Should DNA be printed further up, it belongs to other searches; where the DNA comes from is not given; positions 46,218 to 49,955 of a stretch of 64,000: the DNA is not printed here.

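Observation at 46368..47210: P-type ATPase carries a C-terminal domain of seven degenerate '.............' repeats plus an extra terminal TM helix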

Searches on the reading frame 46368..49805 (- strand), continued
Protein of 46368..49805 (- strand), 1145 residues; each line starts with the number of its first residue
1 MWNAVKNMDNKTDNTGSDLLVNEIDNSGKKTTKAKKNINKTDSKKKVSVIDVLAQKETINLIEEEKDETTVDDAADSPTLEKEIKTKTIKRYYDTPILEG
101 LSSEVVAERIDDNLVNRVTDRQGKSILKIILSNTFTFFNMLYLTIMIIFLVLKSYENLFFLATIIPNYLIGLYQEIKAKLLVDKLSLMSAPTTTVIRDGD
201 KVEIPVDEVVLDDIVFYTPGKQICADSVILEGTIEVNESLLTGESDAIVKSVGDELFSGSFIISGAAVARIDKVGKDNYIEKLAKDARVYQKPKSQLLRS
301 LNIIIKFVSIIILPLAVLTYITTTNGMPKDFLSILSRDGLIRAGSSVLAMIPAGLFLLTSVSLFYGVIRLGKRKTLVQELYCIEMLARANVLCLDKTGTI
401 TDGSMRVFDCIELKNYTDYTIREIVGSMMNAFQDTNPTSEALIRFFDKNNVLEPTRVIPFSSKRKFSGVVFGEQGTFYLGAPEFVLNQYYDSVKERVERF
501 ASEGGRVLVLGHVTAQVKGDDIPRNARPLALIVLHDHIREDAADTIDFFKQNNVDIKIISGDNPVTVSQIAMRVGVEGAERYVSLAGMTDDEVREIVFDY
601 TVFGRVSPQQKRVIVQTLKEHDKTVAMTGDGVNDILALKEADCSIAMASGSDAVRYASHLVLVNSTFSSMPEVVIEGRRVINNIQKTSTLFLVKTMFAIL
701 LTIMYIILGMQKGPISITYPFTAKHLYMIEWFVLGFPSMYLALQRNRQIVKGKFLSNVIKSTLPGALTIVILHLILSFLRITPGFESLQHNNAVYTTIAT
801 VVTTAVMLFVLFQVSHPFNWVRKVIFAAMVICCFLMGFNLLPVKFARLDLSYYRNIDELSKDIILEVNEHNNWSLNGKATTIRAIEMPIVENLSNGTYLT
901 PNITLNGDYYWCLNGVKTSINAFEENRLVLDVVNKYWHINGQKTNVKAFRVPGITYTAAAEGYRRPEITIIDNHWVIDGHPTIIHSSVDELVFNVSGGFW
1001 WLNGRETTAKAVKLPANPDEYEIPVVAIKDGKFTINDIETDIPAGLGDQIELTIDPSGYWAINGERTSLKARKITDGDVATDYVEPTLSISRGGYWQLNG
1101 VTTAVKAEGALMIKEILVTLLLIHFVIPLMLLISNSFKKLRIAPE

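Call 46: find_related_loci(query=A2, collection=genome_contigs, flank=6000)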
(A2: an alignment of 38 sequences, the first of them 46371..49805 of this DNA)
Query A2 (1145 aa) in genome_contigs; peptide patterns used: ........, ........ (x = any residue, [..] = any of these).
600 stretches matched a pattern (row limit reached: there are more); 598 encode a relative of the query (tblastn E <= 1e-3); the best 80 are kept; 80 distinct loci.
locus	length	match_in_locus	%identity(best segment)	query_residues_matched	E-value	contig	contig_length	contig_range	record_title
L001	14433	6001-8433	46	87-915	0e+0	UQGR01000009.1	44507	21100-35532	uncultured Mollicutes bacterium isolate UMGS268 genome assembly, contig: NODE_409_length_44507_cov_4.262598, whole genom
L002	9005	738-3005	47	85-838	0e+0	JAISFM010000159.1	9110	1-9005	MAG: Clostridiales bacterium isolate Gx485_bin36 k119_4876573, whole genome shotgun sequence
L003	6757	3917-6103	48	100-831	0e+0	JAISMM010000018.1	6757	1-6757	MAG: Clostridiales bacterium isolate Im510_bin34 k119_304561, whole genome shotgun sequence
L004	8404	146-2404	46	62-830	0e+0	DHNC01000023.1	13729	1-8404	MAG TPA_asm: Christensenella sp. UBA4626 UBA4626_contig_2140, whole genome shotgun sequence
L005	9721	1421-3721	43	62-832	0e+0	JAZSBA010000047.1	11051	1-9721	MAG: Christensenellaceae bacterium isolate T1900044928_TS20190394.MAGScoT_cleanbin_000071 SGB_3407_k141_1454785, whole g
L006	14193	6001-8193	45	91-827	0e+0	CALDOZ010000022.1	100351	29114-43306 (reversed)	MAG TPA_asm: uncultured Clostridia bacterium isolate SRR6425755_bin.70_CONCOCT_v1.1_MAG genome assembly, contig: ERZ1767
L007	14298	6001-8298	44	69-845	0e+0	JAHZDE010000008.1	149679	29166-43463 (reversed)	MAG: Clostridiales bacterium isolate HRGM_Genome_2450 HRGM_Genome_2450_8, whole genome shotgun sequence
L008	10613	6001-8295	44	76-830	0e+0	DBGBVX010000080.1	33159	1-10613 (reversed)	MAG TPA_asm: Candidatus Gallimonas sp. isolate MAG11029 contig80, whole genome shotgun sequence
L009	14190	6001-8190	43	93-835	0e+0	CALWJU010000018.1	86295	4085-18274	MAG: uncultured Clostridia bacterium isolate E14__bin218 genome assembly, contig: E14__k127_1204792, whole genome shotgu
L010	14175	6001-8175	49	93-833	0e+0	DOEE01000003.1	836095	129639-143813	MAG TPA_asm: Clostridiales bacterium isolate UBA11490 contig_75, whole genome shotgun sequence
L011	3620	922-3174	42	82-843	0e+0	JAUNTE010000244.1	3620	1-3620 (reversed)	MAG: Oscillospiraceae bacterium isolate S5M_St_58 NODE_7983_length_3620_cov_10.622440, whole genome shotgun sequence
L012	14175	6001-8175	42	78-819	0e+0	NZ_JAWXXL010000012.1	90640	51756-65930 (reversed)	Acutalibacter intestini strain M00204 M5.YW7.5_ctg0012, whole genome shotgun sequence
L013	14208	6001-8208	41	93-845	0e+0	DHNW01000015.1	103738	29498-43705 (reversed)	MAG TPA_asm: Ruminococcaceae bacterium UBA5406 UBA5406_contig_669, whole genome shotgun sequence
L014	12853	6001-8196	43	93-838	8e-178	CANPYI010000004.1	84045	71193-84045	MAG: uncultured Clostridia bacterium isolate Lapin-004__bin41 genome assembly, contig: Lapin-004__NODE_277_length_84045_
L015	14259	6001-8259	42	100-870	2e-179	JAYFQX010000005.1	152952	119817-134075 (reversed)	MAG: Christensenella sp. isolate CA_43 c_CA_000000046547, whole genome shotgun sequence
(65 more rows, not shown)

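Call 48: find_encoding_contigs(protein=P0037, flank=6000, max_places=3)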
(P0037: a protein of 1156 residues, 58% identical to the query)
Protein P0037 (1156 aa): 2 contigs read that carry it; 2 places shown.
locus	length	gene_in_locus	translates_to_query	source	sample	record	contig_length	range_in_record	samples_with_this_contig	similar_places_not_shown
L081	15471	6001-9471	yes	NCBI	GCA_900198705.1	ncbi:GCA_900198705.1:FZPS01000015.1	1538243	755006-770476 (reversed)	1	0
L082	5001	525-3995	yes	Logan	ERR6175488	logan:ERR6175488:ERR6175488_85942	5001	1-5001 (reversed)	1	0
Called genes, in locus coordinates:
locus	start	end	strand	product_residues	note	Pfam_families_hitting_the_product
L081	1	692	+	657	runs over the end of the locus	PF00456:Transketolase_N, PF02779:Transket_pyr, PF02780:Transketolase_C, PF22613:Transketolase_C_1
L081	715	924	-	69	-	PF14098:SSPI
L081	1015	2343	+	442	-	PF04389:Peptidase_M28 (weak), PF01546:Peptidase_M20, PF07687:M20_dimer (weak)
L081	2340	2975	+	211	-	PF24675:NpmA (weak), PF02390:Methyltransf_4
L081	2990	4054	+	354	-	PF04389:Peptidase_M28 (faint), PF05343:Peptidase_M42, PF01546:Peptidase_M20 (weak)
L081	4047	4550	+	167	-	PF01931:NTPase_I-T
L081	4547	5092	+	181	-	PF01965:DJ-1_PfpI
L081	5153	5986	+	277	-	PF01734:Patatin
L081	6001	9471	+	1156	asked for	PF00122:E1-E2_ATPase, PF00702:Hydrolase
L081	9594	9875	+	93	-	PF01250:Ribosomal_S6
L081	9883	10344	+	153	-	PF00436:SSB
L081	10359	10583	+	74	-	PF01084:Ribosomal_S18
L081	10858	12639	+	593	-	-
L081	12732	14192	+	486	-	PF01663:Phosphodiest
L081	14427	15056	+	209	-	-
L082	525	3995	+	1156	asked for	PF00122:E1-E2_ATPase, PF00702:Hydrolase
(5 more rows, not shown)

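Call 55: predict_structure(alignment_id=A2)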
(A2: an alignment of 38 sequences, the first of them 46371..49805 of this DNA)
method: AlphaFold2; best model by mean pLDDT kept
length: 1145 residues; sequences in the alignment: 38
mean_pLDDT: 67.7   pTM: 0.56
mean pLDDT of the five models: 67.7, 66.0, 65.0, 63.5, 63.3
residues with pLDDT >= 90: 13; 70-90: 645; 50-70: 281; < 50: 206
segments of 3 or more residues with pLDDT < 50: 1-87, 119-123, 187-190, 237-247, 270-295, 374-398, 631-670
pLDDT, mean of each block of 10 residues (from residue 1): 24 27 24 23 30 33 29 30 43 62 74 58 61 72 82 77 74 67 51 66 64 60 55 52 45 57 55 36 36 51 74 83 63 68 80 69 63 40 34 46 71 81 86 74 80 83 77 87 81 83 81 76 80 76 64 69 76 78 82 83 76 72 55 41 37 44 43 60 74 85 85 73 76 74 62 66 85 88 74 83 88 75 82 79 65 71 77 83 85 83 85 84 85 87 84 79 78 75 71 79 73 65 75 78 70 75 76 59 79 80 81 84 89 83 57
secondary structure, 60 per line:
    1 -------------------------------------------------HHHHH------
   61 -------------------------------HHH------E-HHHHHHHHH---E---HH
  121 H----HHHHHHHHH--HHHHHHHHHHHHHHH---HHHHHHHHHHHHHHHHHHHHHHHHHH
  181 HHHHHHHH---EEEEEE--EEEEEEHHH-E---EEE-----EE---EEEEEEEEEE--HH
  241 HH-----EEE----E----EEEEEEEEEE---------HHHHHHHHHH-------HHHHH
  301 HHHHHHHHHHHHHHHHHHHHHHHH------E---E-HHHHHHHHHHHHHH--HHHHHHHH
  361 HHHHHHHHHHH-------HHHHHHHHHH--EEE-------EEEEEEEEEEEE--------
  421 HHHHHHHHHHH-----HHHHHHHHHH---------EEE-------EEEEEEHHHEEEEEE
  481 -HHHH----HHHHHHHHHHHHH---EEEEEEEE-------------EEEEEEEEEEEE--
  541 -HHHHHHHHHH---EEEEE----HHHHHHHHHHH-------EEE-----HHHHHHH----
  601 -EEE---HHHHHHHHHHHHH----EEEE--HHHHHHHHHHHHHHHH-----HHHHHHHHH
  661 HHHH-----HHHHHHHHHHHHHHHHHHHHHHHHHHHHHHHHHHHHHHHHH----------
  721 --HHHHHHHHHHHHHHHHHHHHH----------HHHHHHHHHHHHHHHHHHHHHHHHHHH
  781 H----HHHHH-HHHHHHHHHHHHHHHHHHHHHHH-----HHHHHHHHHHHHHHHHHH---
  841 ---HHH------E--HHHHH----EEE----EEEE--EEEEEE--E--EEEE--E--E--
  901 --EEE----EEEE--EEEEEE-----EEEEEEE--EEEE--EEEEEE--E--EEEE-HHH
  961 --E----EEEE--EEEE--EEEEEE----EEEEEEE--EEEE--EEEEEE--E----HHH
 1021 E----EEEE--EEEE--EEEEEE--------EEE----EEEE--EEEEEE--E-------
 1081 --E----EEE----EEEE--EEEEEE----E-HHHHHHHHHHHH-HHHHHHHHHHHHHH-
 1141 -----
elements in order (helices of 4 or more, strands of 3 or more residues): H50-54 H103-111 H126-134 H137-151 H155-188 E192-197 E200-205 E214-216 E227-236 H239-242 E248-250 E260-269 H279-288 H296-324 H337-350 H353-371 H379-388 E391-393 E401-412 H421-431 H437-446 E456-458 E466-471 E475-480 H482-485 H490-502 E506-513 E527-538 H542-551 E555-559 H564-574 E582-584 H590-596 E602-604 H608-620 E625-628 H631-646 H652-664 H670-710 H723-743 H754-781 H786-790 H792-814 H820-837 H856-860 E865-867 E872-875 E878-883 E889-892 E903-905 E910-913 E916-921 E927-933 E936-939 E942-947 E953-956 E968-971 E974-977 E980-985 E990-996 E999-1002 E1005-1010 E1026-1029 E1032-1035 E1038-1043 E1052-1054 E1059-1062 E1065-1070 E1088-1090 E1095-1098 E1101-1106 H1113-1124 H1126-1139

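Call 61: find_encoding_contigs(protein=P0002, flank=6000, max_places=1)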
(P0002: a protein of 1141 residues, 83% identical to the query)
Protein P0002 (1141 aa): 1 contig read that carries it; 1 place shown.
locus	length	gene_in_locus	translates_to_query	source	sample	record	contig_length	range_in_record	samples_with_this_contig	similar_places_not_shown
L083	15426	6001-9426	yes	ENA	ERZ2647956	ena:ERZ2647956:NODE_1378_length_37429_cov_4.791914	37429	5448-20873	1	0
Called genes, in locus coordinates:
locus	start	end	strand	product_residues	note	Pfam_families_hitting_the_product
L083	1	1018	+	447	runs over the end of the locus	PF04389:Peptidase_M28 (weak), PF01546:Peptidase_M20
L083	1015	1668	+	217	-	PF02390:Methyltransf_4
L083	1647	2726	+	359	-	PF05343:Peptidase_M42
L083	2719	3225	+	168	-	PF01931:NTPase_I-T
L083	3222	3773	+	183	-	PF01965:DJ-1_PfpI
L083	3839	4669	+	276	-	PF01734:Patatin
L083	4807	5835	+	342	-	-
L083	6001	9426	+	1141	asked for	PF00122:E1-E2_ATPase, PF00702:Hydrolase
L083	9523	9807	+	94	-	PF01250:Ribosomal_S6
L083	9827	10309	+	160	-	PF00436:SSB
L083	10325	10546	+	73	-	PF01084:Ribosomal_S18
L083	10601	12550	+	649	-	PF12913:SH3_6, PF00877:NLPC_P60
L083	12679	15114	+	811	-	PF21370:PAS_GdpP, PF24898:GGDEF_GdpP, PF01368:DHH, PF02272:DHHA1, PF01281:Ribosomal_L9_N, PF03948:Ribosomal_L9_C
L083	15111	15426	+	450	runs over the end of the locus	PF00772:DnaB, PF03796:DnaB_C, PF06745:ATPase, PF13481:AAA_25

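Call 62: find_encoding_contigs(protein=P0003, flank=6000, max_places=1)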
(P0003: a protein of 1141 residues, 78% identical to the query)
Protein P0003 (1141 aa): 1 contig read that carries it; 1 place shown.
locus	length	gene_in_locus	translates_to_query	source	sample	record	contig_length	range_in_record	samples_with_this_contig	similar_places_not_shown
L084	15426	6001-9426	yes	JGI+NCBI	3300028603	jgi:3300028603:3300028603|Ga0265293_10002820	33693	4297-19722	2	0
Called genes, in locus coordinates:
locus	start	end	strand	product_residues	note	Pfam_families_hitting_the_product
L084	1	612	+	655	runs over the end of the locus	PF00456:Transketolase_N, PF13292:DXP_synthase_N (faint), PF02780:Transketolase_C (faint), PF02779:Transket_pyr, PF22613:Transketolase_C_1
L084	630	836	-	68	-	PF14098:SSPI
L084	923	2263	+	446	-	PF01546:Peptidase_M20, PF07687:M20_dimer (faint)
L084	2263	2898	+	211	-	PF02390:Methyltransf_4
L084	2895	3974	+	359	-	PF05343:Peptidase_M42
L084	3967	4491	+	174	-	PF01931:NTPase_I-T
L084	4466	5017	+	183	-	PF01965:DJ-1_PfpI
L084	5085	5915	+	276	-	PF01734:Patatin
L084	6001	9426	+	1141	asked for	PF00122:E1-E2_ATPase, PF00702:Hydrolase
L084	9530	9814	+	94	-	PF01250:Ribosomal_S6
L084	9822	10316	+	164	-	PF00436:SSB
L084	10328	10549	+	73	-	PF01084:Ribosomal_S18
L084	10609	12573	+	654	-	PF12913:SH3_6, PF00877:NLPC_P60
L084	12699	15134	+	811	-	PF21370:PAS_GdpP, PF24898:GGDEF_GdpP, PF01368:DHH, PF02272:DHHA1, PF01281:Ribosomal_L9_N, PF03948:Ribosomal_L9_C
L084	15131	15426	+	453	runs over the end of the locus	PF00772:DnaB, PF03796:DnaB_C, PF06745:ATPase, PF13481:AAA_25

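Call 70: find_encoding_contigs(protein=P0101, flank=5000, max_places=2)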
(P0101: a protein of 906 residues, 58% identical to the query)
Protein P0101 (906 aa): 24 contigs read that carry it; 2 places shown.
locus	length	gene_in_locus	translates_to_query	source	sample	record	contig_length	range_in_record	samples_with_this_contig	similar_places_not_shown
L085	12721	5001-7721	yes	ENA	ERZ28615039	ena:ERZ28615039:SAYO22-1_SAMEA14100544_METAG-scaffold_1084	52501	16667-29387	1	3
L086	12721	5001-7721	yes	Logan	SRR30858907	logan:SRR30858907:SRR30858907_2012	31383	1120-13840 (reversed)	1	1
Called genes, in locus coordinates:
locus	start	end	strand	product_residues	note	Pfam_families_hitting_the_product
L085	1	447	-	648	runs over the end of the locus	PF09479:Flg_new, PF13306:LRR_5, PF13855:LRR_8 (faint), PF13306:LRR_5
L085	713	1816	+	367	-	PF09479:Flg_new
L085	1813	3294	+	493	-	PF02446:Glyco_hydro_77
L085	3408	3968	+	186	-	PF01965:DJ-1_PfpI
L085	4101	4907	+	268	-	PF01734:Patatin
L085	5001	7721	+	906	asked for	PF00122:E1-E2_ATPase, PF00702:Hydrolase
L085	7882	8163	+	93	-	PF01250:Ribosomal_S6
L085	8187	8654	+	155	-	PF00436:SSB, PF22657:SSB_1 (weak)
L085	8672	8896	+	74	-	PF01084:Ribosomal_S18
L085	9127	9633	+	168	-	-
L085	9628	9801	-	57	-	-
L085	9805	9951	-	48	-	-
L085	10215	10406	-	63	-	-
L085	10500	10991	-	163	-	-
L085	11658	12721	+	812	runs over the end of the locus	PF21370:PAS_GdpP, PF24898:GGDEF_GdpP, PF01368:DHH, PF02272:DHHA1, PF01281:Ribosomal_L9_N, PF03948:Ribosomal_L9_C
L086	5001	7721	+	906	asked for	PF00122:E1-E2_ATPase, PF00702:Hydrolase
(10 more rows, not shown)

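Call 71: find_encoding_contigs(protein=P0091, flank=5000, max_places=2)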
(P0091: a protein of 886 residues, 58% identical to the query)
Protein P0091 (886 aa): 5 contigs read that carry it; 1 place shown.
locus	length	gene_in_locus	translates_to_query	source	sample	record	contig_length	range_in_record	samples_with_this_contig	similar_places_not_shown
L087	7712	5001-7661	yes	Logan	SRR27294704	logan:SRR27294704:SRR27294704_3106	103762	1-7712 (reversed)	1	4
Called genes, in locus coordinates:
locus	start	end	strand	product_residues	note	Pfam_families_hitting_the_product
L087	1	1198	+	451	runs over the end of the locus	PF01546:Peptidase_M20, PF07687:M20_dimer (faint)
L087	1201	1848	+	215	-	PF02390:Methyltransf_4, PF13847:Methyltransf_31 (weak)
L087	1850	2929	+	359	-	PF05343:Peptidase_M42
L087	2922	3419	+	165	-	PF01931:NTPase_I-T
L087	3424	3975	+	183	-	PF01965:DJ-1_PfpI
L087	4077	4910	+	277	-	PF01734:Patatin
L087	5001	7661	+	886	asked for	PF00122:E1-E2_ATPase, PF00702:Hydrolase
